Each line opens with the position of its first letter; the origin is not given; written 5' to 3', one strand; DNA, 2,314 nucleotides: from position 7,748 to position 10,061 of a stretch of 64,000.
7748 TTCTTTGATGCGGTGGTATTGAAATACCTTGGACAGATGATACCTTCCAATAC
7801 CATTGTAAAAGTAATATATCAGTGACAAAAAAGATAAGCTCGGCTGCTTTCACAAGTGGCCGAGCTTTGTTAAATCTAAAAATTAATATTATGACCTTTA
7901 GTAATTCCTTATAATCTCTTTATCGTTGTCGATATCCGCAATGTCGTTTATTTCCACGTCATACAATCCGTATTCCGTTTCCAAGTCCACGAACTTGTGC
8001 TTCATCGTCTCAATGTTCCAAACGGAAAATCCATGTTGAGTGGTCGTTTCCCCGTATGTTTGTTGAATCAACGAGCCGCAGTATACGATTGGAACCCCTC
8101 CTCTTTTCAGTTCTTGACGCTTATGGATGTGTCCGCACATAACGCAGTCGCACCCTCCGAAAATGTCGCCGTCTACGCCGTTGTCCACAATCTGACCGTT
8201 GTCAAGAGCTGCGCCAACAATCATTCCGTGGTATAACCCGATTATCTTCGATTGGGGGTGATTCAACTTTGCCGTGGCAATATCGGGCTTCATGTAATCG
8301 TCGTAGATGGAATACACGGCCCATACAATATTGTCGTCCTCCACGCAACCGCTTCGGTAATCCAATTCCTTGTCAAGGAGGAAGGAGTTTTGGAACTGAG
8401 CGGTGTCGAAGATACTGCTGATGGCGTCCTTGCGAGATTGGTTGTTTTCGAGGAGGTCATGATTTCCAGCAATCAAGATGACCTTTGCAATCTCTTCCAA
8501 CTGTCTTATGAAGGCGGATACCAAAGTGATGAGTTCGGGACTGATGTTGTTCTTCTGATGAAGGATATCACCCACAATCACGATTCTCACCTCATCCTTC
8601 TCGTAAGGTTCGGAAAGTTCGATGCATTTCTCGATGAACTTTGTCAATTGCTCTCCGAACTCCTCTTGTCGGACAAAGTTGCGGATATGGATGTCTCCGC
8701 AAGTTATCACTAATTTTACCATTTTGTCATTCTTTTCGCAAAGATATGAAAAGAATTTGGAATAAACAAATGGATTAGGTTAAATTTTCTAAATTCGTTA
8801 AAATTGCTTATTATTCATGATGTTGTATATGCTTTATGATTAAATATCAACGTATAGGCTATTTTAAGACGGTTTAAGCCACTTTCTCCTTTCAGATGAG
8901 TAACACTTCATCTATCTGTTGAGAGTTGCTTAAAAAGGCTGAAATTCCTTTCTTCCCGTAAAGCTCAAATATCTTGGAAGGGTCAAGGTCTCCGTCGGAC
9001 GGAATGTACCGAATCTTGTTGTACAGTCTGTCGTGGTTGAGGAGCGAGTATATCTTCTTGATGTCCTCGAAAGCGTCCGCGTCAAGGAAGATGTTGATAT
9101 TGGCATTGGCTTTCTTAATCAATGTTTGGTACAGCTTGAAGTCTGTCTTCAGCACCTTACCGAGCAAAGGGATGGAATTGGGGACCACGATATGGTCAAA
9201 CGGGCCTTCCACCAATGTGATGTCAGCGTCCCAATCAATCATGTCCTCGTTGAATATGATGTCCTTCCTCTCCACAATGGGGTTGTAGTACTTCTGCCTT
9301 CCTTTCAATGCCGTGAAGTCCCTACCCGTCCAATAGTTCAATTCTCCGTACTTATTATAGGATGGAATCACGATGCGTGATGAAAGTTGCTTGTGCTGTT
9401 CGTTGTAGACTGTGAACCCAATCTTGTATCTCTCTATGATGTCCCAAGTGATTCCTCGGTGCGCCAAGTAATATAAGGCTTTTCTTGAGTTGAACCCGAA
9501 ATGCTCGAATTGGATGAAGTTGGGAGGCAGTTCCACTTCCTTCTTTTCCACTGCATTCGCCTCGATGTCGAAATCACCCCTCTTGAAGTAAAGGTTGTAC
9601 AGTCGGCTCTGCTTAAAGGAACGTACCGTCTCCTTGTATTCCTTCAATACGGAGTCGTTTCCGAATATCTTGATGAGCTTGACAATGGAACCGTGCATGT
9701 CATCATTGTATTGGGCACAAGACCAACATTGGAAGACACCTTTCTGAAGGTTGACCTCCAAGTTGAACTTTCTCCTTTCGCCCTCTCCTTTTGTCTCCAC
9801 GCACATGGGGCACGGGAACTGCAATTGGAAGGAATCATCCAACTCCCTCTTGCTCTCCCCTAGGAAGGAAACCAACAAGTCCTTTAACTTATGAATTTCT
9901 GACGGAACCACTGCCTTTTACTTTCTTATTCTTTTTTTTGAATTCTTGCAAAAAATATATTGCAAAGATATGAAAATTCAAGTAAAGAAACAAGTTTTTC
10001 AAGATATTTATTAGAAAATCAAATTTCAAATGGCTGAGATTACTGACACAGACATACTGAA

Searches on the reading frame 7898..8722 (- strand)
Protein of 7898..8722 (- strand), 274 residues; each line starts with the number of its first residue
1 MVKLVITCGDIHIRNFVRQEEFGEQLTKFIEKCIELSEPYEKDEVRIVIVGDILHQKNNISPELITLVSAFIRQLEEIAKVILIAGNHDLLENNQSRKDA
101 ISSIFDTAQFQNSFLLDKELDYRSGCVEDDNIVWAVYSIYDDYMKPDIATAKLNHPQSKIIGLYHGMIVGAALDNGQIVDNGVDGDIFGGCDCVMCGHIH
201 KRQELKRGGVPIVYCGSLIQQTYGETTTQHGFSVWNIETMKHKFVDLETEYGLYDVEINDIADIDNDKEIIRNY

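Call 9: search_protein_families(library=pfam, proteins=[window:7898-8722:-], max_evalue=0.001)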
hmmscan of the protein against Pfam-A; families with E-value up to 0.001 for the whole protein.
window:7898-8722:- (274 aa): 2 families
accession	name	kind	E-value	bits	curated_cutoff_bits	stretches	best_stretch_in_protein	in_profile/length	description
PF00149.33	Metallophos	-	4.7e-08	34.1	21.5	1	6-201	4-190/191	Calcineurin-like phosphoesterase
PF12850.12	Metallophos_2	-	5.7e-08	33.3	27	1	46-226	29-143/154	Calcineurin-like phosphoesterase superfamily domain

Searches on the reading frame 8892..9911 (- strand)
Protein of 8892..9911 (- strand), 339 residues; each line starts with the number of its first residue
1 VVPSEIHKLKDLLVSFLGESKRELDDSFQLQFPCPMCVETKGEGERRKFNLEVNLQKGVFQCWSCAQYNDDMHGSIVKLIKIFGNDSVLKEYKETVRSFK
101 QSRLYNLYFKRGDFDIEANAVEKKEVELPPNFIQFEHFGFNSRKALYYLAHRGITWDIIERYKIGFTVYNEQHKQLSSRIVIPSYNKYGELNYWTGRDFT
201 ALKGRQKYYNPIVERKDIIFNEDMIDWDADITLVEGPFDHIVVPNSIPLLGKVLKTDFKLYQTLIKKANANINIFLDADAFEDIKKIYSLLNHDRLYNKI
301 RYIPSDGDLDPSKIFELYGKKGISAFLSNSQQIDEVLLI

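Call 9: search_protein_families(library=pfam, proteins=[window:8892-9911:-], max_evalue=0.001)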
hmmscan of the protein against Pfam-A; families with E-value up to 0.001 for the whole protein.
window:8892-9911:- (339 aa): 1 family
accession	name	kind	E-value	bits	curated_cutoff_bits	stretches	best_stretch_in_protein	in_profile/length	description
PF08275.17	DNAG_N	-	3.5e-05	24.3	26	0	142-171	11-40/128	DNA primase catalytic core, N-terminal domain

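Call 63: search_protein_families(library=phrogs, proteins=[window:8892-9911:-], max_evalue=0.001)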
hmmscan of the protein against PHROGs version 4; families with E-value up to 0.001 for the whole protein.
window:8892-9911:- (339 aa): 3 families
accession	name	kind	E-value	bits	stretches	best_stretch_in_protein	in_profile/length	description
phrog_47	-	DNA, RNA and nucleotide metabolism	3.6e-30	106.2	1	13-311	34-318/947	DNA primase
phrog_451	-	unknown function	4.3e-07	30.3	1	9-255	137-379/461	-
phrog_239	-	DNA, RNA and nucleotide metabolism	5.1e-06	26.7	1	25-239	36-204/801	DNA primase/helicase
